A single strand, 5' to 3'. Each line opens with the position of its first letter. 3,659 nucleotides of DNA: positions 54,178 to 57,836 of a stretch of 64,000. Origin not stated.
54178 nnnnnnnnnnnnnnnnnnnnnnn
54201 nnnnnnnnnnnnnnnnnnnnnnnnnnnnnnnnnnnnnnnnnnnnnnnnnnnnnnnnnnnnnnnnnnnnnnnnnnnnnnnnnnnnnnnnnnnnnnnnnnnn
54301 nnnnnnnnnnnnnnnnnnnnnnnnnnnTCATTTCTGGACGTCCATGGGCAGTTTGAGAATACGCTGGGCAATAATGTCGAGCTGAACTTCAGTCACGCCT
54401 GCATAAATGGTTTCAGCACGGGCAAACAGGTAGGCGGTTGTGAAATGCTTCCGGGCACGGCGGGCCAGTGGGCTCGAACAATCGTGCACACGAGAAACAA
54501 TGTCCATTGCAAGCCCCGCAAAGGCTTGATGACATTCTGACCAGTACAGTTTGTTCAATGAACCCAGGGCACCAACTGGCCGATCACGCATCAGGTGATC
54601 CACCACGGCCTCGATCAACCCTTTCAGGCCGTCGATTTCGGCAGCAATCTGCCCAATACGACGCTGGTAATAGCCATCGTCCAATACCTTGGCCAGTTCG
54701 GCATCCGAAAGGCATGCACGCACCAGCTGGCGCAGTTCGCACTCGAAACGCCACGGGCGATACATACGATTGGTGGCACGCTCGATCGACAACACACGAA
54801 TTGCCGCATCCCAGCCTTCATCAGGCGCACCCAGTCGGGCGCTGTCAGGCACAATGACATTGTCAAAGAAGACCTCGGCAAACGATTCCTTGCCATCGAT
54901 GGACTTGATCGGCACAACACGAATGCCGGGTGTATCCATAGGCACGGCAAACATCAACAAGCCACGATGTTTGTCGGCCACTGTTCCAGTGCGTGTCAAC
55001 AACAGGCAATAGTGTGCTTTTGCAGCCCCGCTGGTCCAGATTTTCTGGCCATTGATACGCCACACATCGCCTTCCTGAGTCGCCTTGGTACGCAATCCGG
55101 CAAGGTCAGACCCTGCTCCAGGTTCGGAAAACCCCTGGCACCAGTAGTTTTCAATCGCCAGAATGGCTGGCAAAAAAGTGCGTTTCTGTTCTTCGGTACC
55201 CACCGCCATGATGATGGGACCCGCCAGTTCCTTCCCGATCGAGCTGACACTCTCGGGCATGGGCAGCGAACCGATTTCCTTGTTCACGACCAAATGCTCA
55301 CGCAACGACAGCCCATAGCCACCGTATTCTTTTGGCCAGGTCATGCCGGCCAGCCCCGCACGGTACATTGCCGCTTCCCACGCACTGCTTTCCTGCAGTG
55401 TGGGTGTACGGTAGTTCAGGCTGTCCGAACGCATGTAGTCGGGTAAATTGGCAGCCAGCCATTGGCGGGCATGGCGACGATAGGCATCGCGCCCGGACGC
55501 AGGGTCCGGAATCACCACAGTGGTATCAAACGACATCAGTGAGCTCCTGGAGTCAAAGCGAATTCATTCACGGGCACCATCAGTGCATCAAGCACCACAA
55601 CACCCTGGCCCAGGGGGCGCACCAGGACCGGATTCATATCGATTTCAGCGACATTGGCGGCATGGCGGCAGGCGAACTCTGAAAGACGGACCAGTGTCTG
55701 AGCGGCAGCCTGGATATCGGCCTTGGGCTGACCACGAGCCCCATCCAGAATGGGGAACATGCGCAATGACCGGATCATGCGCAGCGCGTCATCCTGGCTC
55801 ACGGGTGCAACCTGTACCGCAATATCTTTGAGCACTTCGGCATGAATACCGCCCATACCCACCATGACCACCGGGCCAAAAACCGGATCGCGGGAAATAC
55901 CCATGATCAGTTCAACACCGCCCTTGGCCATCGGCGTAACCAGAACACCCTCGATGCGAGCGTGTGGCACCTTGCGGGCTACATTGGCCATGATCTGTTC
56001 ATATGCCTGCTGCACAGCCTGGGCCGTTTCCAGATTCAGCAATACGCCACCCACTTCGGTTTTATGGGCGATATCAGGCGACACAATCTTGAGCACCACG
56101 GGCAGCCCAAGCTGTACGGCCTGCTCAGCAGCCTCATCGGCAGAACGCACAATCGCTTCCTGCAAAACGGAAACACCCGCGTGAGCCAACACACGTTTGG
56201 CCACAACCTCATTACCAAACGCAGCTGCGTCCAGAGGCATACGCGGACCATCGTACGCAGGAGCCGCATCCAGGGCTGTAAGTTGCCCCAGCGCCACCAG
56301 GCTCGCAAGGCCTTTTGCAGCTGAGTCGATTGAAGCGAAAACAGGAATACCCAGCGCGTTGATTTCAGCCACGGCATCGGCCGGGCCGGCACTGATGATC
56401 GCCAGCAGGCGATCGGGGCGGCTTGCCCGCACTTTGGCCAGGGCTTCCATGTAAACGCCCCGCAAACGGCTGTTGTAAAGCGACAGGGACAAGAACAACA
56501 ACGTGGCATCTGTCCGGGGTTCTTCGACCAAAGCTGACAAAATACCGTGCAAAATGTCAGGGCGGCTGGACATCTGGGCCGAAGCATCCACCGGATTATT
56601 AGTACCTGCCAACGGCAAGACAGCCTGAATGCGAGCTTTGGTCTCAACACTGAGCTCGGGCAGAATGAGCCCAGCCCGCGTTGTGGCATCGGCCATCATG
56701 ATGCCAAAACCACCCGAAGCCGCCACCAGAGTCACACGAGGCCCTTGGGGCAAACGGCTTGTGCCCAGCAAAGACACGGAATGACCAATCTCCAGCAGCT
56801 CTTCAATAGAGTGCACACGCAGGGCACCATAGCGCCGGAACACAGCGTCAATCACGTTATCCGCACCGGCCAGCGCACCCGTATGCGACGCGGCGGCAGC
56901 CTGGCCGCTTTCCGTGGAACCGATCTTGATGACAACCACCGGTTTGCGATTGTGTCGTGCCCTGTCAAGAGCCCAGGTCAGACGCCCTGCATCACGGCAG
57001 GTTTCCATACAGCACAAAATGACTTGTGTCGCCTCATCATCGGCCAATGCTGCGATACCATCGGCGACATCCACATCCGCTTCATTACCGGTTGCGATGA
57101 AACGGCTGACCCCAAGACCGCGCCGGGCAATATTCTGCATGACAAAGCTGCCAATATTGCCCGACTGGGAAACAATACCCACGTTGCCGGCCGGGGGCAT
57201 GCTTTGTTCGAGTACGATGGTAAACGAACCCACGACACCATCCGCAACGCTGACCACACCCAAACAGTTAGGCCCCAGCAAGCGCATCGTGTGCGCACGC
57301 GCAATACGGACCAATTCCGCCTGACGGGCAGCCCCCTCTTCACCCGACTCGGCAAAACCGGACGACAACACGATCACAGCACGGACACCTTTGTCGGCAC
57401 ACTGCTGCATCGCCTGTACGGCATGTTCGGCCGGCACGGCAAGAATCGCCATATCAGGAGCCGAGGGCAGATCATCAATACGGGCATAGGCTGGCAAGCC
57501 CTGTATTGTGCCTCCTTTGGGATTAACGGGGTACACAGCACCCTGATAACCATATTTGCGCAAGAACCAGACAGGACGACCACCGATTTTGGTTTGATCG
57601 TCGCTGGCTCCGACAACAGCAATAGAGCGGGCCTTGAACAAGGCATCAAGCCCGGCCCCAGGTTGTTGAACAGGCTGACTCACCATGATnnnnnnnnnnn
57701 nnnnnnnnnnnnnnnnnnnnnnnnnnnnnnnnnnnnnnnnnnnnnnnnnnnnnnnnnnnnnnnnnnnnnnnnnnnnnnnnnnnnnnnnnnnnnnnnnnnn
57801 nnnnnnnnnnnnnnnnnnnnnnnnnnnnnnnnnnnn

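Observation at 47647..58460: Ten-gene minus-strand acyl-CoA operon combining an ADP-forming CoA ligase, paired ACADs, three SDRs, a CMD-family protein and tctBA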

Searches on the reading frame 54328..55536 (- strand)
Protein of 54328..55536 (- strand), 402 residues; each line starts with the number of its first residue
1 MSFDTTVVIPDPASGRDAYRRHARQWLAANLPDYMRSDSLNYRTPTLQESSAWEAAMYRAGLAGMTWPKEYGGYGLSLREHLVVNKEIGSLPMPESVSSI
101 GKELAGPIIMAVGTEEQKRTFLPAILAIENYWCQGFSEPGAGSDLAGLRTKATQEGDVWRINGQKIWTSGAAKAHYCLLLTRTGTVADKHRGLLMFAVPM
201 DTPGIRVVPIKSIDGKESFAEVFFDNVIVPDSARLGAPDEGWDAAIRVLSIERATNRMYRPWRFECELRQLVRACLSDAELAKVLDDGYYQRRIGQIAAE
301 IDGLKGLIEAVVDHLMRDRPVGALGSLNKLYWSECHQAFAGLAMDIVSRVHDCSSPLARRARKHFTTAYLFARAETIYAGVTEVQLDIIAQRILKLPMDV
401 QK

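Call 4: search_protein_families(library=pfam, proteins=[window:54328-55536:-])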
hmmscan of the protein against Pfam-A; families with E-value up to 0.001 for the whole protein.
window:54328-55536:- (402 aa): 4 families
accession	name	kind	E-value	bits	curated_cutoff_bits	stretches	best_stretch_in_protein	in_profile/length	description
PF02770.24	Acyl-CoA_dh_M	-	1.2e-20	73.8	33.3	1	133-227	1-97/97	Acyl-CoA dehydrogenase, middle domain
PF00441.29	Acyl-CoA_dh_1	-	8.5e-20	71.9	22.4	1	240-394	2-150/150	Acyl-CoA dehydrogenase, C-terminal domain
PF02771.21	Acyl-CoA_dh_N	-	1.6e-16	61.1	22.9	1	18-127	6-111/113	Acyl-CoA dehydrogenase, N-terminal domain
PF11794.13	HpaB_N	-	0.00017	21.8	35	1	161-230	180-264/270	4-hydroxyphenylacetate 3-hydroxylase N terminal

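Call 5: search_protein_families(library=ncbifam, proteins=[window:54328-55536:-])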
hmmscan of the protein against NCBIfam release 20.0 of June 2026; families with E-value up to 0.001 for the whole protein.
window:54328-55536:- (402 aa): 18 families
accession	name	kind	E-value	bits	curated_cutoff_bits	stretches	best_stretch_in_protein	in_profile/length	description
TIGR03204.1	pimC_large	equivalog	2.8e-64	217.4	623.85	1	17-395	9-394/395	pimeloyl-CoA dehydrogenase large subunit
NF008997.0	PRK12341.1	equivalog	7.5e-29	100.9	537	1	52-395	41-378/382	acyl-CoA dehydrogenase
NF042972.1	AcrlCoAredClosAcrC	equivalog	2.6e-26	92.2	640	1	56-252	44-241/378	acryloyl-CoA reductase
NF045652.1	ProlPCPDhRedW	equivalog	4.6e-23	81.7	650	1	52-249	36-234/376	L-prolyl-[peptidyl-carrier protein] dehydrogenase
NF043006.1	CyhCrbnylCoADH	equivalog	3.5e-22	78.9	650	1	58-335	45-324/380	cyclohexane-1-carbonyl-CoA dehydrogenase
NF042439.1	SulpropCoADesulf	equivalog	8.6e-22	77.4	600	1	55-240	31-219/379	3-sulfinopropanoyl-CoA desulfinase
TIGR03207.1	cyc_hxne_CoA_dh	equivalog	8.9e-22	77.3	575.35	1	56-246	40-231/372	cyclohexanecarboxyl-CoA dehydrogenase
NF045552.1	GlutCoADH_Des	equivalog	1.9e-19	70.1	470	1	57-249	46-240/387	glutaryl-CoA dehydrogenase Acd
NF053553.1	prodigi_MBC_PigA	equivalog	1e-18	67.7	500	1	49-241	38-233/381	prodigiosin MBC biosynthesis dehydrogenase PigA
NF002885.1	PRK03354.1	equivalog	5.3e-16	58.6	540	1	51-254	40-240/378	crotonobetainyl-CoA dehydrogenase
NF052270.1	Staph_DH_FadE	equivalog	1.3e-14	53.7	600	1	109-254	117-260/400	acyl-CoA dehydrogenase FadE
TIGR04022.1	sulfur_SfnB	equivalog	1.7e-13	50.2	430.9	1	58-230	43-210/391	SfnB family sulfur acquisition oxidoreductase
NF058590.1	AcCoDHFadEBacil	equivalog_domain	2.6e-13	49.4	600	1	60-253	65-257/586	acyl-CoA dehydrogenase FadE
TIGR03203.1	pimD_small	equivalog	1.6e-11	44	652.7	1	51-250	36-237/378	pimeloyl-CoA dehydrogenase small subunit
NF007000.1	PRK09463.1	subfamily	8e-09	34.4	600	1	57-151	82-178/726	acyl-CoA dehydrogenase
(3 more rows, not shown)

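Call 18: search_solved_structures(query=window:54328-55536:-, max_evalue=1e-10)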
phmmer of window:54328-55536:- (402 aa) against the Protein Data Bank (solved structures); distinct sequences matched with E-value up to 1e-10: 70 (the best 60 are shown).
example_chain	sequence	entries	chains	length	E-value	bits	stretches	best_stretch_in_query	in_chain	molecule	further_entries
4x28_A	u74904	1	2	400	2.2e-40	142.4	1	55-397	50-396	Acyl-CoA dehydrogenase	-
6wy9_A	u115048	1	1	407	3.3e-37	131.9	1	61-339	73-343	Acyl-CoA dehydrogenase domain protein Tcur3483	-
6wy8_B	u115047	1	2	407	4.2e-37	131.6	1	61-337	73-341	Acyl-CoA dehydrogenase domain protein Tcur3483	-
8hk0_A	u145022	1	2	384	8.1e-28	101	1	58-391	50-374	Acyl-CoA dehydrogenase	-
1ukw_A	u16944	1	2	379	4.9e-26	95.1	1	56-252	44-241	acyl-CoA dehydrogenase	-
5idu_A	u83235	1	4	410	3.1e-25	92.5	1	70-396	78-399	Acyl-CoA dehydrogenase domain protein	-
2jif_A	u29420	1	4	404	6.4e-25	91.4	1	55-392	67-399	SHORT/BRANCHED CHAIN SPECIFIC ACYL-COA DEHYDROGENASE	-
6es9_A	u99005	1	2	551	9.4e-24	87.6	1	8-204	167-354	Acyl-CoA dehydrogenase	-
8i4p_A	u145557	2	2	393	2.6e-23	86.2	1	68-255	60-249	Acyl-CoA dehydrogenase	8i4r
2pg0_A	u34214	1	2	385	2.7e-23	86.1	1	67-392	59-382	Acyl-CoA dehydrogenase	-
7w0j_A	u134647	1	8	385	2.8e-23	86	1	67-255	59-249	Acyl-CoA dehydrogenase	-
7y0a_A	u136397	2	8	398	5.7e-23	85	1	57-395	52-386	Short-chain specific acyl-CoA dehydrogenase, mitochondrial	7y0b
8sgs_A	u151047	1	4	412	7.8e-23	84.6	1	57-395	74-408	Short-chain specific acyl-CoA dehydrogenase, mitochondrial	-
4u83_A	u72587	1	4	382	2.5e-22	82.9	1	57-248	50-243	Acyl-CoA dehydrogenase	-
5jsc_A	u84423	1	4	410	2.6e-22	82.9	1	104-395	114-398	Putative acyl-CoA dehydrogenase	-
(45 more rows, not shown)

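Call 75: search_solved_structures(query=window:54328-55536:-, max_evalue=1e-35, show_alignments=2)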
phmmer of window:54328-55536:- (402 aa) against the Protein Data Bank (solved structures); distinct sequences matched with E-value up to 1e-35: 3.
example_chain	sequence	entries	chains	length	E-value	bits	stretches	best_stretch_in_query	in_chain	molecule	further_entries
4x28_A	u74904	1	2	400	2.2e-40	142.4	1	55-397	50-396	Acyl-CoA dehydrogenase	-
6wy9_A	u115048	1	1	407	3.3e-37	131.9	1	61-339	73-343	Acyl-CoA dehydrogenase domain protein Tcur3483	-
6wy8_B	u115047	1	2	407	4.2e-37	131.6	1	61-337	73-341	Acyl-CoA dehydrogenase domain protein Tcur3483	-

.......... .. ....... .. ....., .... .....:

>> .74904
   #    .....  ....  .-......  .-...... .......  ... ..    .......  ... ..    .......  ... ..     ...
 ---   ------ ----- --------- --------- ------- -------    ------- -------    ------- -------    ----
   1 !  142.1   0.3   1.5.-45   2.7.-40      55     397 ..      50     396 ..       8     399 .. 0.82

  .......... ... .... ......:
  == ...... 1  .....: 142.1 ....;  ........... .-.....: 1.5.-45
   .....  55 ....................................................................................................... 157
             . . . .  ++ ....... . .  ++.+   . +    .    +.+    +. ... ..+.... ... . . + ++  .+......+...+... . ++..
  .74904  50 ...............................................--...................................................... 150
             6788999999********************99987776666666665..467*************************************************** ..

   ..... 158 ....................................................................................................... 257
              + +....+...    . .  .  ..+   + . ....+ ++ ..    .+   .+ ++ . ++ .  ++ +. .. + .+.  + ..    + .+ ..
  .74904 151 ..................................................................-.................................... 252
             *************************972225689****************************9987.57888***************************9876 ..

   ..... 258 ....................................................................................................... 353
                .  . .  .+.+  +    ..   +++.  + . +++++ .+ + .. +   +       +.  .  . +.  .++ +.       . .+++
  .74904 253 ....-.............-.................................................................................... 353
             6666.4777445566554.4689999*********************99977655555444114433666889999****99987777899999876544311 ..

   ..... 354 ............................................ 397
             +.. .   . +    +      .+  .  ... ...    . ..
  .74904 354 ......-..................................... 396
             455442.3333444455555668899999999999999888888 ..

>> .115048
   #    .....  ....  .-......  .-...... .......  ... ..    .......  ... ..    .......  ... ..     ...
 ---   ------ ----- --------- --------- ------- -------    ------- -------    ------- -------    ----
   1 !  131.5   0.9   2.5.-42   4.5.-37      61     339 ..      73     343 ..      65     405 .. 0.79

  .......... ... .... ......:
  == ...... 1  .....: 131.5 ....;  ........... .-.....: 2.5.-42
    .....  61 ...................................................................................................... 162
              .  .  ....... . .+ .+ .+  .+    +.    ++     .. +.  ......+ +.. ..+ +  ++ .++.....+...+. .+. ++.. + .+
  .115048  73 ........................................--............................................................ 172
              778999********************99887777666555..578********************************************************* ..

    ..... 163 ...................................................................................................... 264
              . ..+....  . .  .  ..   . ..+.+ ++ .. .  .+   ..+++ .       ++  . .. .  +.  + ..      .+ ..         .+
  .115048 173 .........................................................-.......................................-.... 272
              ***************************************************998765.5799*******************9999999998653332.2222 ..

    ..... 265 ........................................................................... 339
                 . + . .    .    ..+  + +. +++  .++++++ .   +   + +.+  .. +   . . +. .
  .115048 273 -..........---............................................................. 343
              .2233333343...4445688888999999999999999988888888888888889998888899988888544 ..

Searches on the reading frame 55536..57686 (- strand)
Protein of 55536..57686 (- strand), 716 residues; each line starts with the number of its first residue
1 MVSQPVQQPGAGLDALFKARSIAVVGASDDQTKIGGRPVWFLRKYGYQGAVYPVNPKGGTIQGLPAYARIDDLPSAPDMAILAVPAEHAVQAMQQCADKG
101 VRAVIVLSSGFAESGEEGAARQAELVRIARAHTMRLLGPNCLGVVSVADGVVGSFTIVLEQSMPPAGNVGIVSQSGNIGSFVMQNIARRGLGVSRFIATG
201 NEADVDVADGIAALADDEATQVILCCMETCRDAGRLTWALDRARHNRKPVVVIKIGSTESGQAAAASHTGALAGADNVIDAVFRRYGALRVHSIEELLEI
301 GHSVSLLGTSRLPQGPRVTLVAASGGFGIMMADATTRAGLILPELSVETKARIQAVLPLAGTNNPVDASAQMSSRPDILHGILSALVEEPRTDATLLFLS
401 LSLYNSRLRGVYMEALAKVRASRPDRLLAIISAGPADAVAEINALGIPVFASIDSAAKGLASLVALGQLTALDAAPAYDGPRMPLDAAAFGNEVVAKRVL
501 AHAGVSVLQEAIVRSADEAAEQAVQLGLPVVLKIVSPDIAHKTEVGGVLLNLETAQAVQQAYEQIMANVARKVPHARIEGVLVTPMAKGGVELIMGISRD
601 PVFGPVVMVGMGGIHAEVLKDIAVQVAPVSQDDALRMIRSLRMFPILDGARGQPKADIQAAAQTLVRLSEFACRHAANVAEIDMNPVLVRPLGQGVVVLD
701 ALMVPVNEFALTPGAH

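Call 4: search_protein_families(library=pfam, proteins=[window:55536-57686:-])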
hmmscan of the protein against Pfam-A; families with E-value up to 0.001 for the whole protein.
window:55536-57686:- (716 aa): 4 families
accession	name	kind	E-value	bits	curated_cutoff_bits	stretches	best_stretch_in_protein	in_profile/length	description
PF13549.11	ATP-grasp_5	-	1.3e-72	244.2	27.6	1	493-703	12-219/221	ATP-grasp domain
PF13607.11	Succ_CoA_lig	-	3.5e-46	156.8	27.4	1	166-301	1-135/138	Succinyl-CoA ligase like flavodoxin domain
PF13380.12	CoA_binding_2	-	1.3e-26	93.8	22.8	1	20-145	1-114/116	CoA binding domain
PF02629.25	CoA_binding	-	1.4e-16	61.4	22.3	1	18-110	2-97/97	CoA binding domain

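Call 5: search_protein_families(library=ncbifam, proteins=[window:55536-57686:-])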
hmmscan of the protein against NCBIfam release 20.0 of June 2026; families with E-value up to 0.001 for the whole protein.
window:55536-57686:- (716 aa): 10 families
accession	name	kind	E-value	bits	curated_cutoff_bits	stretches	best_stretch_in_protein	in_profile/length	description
NF045494.1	AcCoALig_Archglob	equivalog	1.7e-136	456.3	1200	2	13-464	218-660/665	acetate--CoA ligase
NF045493.1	HydDutCoALig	equivalog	2.9e-121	406.3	1300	2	16-369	6-354/698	4-hydroxybutyrate--CoA ligase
NF045492.1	HydPropCoALig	equivalog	7.4e-118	394.8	1300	2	13-465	248-695/700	3-hydroxypropionate--CoA ligase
TIGR02717.1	AcCoA-syn-alpha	equivalog_domain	1.5e-112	376.5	567.15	1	13-464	1-444/447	acetate--CoA ligase alpha subunit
NF004230.0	PRK05678.1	equivalog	6.2e-17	61.7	336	1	54-273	39-252/291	succinate--CoA ligase subunit alpha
TIGR01019.1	sucCoAalpha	subfamily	1.7e-15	57.2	353.2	1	57-273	41-250/286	succinate--CoA ligase subunit alpha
NF004760.0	PRK06091.1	subfamily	4.8e-08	31.9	433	1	75-260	116-292/555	acyl-CoA synthetase FdrA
NF010623.0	PRK14016.1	subfamily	1.5e-07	30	877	1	495-567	217-284/871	cyanophycin synthetase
TIGR02068.2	cya_phycin_syn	equivalog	9.8e-06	23.8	850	1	492-569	213-285/862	cyanophycin synthetase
NF001913.0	PRK00696.1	equivalog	4.3e-05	22.7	370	1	493-703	5-216/388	ADP-forming succinate--CoA ligase subunit beta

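Call 17: search_solved_structures(query=window:55536-57686:-, max_evalue=1e-10)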
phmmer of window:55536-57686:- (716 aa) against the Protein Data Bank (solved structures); distinct sequences matched with E-value up to 1e-10: 11.
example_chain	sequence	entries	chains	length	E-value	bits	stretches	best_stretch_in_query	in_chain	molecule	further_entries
8wzu_A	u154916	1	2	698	3.1e-105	356.5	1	17-701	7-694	4-hydroxybutyrate--CoA ligase [ADP-forming]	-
9y43_A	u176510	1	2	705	1.8e-97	330.9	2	12-396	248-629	3-hydroxypropionate--CoA ligase [ADP-forming]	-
2csu_A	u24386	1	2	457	8.8e-73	249.3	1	13-464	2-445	457aa long hypothetical protein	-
7cm9_A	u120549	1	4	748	1.8e-71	245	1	17-703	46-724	DMSP lyase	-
9it0_A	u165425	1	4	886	1.2e-64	222.5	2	11-377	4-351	Protein acetyltransferase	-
9isq_A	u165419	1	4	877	2.8e-63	217.9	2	12-377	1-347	Protein acetyltransferase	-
4xyl_A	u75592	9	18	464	2.4e-60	208.2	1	13-467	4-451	alpha subunit of Acyl-CoA synthetase (NDP forming) | Acyl-CoA synthetase (NDP forming) | alpha subunit of acetyl-CoA synthetase (NDP forming)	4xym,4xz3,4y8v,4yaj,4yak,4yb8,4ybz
4xyl_B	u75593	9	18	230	1.7e-50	175.6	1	496-702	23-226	beta subunit of Acyl-CoA synthetase (NDP forming) | Uncharacterized protein | beta subunit of acetyl-CoA synthetase (NDP forming)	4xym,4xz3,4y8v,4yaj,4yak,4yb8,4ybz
1wr2_A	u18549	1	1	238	5.3e-49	170.7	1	493-704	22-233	hypothetical protein PH1789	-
9isb_A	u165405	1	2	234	1.7e-24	89.8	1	498-689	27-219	Protein acetyltransferase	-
2yv2_A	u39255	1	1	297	6.1e-12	48.3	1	44-272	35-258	Succinyl-CoA synthetase alpha chain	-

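Call 57: search_dna_similar(query=window:55536-57686:-, collection=plasmids, mode=protein, max_rows=60, max_evalue=1e-40, rows=spread)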
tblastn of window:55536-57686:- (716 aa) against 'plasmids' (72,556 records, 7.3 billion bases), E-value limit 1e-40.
Records with a match: 322; places in all: 435; records where one place covers at least 80% of the query: 299.
Best place of each record, by identity: 60-80% 1; <60% 321.
By first word of the organism name: Rhizobium 65; Pseudosulfitobacter 22; Sphingobium 16; Cupriavidus 11; Sinorhizobium 11; Rhodococcus 11; Halobaculum 10; Variovorax 8; Paraburkholderia 8; Haladaptatus 8; and 82 more.
By predicted mobility (MOB-suite, as given by PLSDB): non-mobilizable 235; conjugative 55; mobilizable 32.
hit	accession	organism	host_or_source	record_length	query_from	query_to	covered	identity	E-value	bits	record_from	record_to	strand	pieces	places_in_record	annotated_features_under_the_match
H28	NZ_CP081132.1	Sulfitobacter sp. W074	-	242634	9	707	98%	69.1%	0e+0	763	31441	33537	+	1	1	acetate--CoA ligase family protein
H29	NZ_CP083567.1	Sulfitobacter sp. W027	-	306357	12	704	97%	50.2%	0e+0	599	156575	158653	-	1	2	acetate--CoA ligase family protein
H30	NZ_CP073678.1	Cupriavidus sp. KK10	Isolate,A bacterial consortium from ...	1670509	3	703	98%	41.7%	2e-127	424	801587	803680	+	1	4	none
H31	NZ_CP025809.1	Sulfitobacter sp. SK025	Marine surface water,North Sea (surface ...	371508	12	706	97%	41.5%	3e-145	476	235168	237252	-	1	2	acetate--CoA ligase family protein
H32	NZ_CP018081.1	Sulfitobacter alexandrii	Alexandrium minutum,cell culture,cell ...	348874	12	707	97%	41.1%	3e-141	465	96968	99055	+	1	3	acetate--CoA ligase family protein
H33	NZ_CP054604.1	Pseudosulfitobacter pseudonitzschiae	surface sea water,shallow sea, symbosis ...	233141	12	706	97%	41.0%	1e-143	471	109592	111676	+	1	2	acetate--CoA ligase family protein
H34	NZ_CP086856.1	Pseudosulfitobacter pseudonitzschiae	Skeletonema costatum,The surface ...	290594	12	706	97%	41.0%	1e-143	471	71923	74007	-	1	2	acetate--CoA ligase family protein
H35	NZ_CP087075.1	Pseudosulfitobacter pseudonitzschiae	Mediolabrus comicus,The surface ...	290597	12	706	97%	41.0%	1e-143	471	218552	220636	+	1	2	acetate--CoA ligase family protein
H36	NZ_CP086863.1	Pseudosulfitobacter pseudonitzschiae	Skeletonema costatum,The surface ...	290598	12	706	97%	41.0%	1e-143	471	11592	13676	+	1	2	acetate--CoA ligase family protein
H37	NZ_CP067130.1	Paracoccus seriniphilus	cell culture,washing water of Bugula ...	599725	13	703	97%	41.0%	1e-119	402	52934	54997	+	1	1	acetate--CoA ligase family protein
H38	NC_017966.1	Tistrella mobilis KA081020-065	-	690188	16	700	96%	40.0%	1e-109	373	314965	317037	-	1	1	acetate--CoA ligase family protein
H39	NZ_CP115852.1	Pseudoroseomonas cervicalis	-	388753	13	704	97%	38.5%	2e-95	332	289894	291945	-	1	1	acetate--CoA ligase family protein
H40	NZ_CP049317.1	Caballeronia sp. SBC2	whole organism,soil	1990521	13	702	96%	38.2%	7e-111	377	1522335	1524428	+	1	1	none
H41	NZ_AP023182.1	Paraburkholderia sp. PGU19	Physopelta gutta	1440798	16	704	96%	37.3%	1e-97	338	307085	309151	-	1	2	record has no annotation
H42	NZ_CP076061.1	Cupriavidus sp. EM10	Pure-cultured cell,sewage water sludge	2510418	13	704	97%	36.9%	2e-86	305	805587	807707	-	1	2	none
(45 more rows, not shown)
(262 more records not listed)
